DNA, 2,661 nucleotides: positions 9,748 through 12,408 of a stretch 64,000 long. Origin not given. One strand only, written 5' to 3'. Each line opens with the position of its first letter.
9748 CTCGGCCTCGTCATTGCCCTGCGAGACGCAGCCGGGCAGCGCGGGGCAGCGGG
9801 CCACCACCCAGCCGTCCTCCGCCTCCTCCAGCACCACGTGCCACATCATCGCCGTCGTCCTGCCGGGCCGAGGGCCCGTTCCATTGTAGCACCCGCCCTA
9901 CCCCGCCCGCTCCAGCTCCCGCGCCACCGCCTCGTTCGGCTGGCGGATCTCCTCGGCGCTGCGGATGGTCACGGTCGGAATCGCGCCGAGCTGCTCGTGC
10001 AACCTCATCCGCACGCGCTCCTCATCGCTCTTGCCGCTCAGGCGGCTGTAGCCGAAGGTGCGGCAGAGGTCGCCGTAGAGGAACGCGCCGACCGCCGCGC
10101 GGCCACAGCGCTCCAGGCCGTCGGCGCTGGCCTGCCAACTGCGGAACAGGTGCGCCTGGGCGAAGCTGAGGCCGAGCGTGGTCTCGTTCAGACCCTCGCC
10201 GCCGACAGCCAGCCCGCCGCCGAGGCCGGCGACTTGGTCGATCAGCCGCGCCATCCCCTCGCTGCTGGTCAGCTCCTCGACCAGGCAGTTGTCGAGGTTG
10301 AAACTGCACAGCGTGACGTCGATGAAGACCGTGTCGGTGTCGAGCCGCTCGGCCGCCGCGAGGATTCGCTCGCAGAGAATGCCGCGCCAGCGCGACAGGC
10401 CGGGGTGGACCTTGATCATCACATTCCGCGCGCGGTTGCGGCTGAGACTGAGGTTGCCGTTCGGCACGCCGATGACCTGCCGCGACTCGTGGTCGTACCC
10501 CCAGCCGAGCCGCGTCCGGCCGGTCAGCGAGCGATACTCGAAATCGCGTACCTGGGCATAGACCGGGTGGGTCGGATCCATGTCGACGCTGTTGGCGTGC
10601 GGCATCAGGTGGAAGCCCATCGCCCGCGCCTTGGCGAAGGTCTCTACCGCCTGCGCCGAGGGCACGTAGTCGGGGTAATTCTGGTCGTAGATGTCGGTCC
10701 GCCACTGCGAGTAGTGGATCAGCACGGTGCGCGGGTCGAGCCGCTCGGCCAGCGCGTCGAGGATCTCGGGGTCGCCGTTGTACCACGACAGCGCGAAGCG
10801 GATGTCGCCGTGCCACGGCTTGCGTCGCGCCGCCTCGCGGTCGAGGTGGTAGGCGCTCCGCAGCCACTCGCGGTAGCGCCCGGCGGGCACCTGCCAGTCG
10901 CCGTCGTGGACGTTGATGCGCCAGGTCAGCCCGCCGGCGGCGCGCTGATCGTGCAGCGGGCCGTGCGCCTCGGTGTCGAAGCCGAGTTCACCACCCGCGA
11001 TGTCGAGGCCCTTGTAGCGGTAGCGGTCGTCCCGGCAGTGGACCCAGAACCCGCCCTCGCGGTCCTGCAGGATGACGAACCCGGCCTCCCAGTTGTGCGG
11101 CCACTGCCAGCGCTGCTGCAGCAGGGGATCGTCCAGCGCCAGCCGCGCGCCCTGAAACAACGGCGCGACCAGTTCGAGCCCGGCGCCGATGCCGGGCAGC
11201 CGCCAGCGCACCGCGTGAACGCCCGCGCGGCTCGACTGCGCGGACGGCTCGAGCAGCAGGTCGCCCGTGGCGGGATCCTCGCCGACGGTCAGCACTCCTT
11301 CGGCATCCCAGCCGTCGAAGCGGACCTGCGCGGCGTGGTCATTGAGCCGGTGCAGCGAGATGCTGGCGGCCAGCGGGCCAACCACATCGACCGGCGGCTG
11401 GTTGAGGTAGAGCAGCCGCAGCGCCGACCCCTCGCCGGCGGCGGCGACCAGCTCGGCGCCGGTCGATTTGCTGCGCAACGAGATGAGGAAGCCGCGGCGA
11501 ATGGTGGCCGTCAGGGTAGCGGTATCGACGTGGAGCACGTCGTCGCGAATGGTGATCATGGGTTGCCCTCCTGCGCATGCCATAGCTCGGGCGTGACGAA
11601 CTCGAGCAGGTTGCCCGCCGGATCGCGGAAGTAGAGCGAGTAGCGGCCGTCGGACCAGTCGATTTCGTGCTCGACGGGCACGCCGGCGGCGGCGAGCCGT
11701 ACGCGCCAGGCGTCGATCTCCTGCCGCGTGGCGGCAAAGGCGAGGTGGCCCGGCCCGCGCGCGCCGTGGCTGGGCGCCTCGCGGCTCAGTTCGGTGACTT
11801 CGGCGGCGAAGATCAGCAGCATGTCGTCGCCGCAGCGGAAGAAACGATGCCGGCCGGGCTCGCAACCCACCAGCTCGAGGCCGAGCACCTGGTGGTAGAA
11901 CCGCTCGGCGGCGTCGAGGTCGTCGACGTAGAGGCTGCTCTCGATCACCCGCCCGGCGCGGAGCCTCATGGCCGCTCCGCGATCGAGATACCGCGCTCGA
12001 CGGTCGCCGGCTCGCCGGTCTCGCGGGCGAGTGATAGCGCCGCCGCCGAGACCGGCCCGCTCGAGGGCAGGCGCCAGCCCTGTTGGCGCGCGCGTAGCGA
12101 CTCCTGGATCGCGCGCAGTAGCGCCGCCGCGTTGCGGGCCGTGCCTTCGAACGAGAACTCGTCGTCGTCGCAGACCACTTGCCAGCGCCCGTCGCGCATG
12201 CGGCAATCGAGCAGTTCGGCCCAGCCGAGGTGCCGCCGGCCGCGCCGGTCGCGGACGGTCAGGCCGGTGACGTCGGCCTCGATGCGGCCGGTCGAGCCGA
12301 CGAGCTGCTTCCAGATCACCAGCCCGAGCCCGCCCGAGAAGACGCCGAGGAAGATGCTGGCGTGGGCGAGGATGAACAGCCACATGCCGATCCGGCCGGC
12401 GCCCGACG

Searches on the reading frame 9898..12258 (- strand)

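Call 69: search_protein_families(library=pfam, proteins=[window:9898-12258:-], max_evalue=0.00001)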
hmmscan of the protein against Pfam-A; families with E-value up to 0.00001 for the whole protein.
window:9898-12258:- (786 aa): 1 family
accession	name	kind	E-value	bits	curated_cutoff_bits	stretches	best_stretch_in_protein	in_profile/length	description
PF19773.5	DUF6259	-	3.9e-11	43.1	28.7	1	448-651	9-204/300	Domain of unknown function (DUF6259)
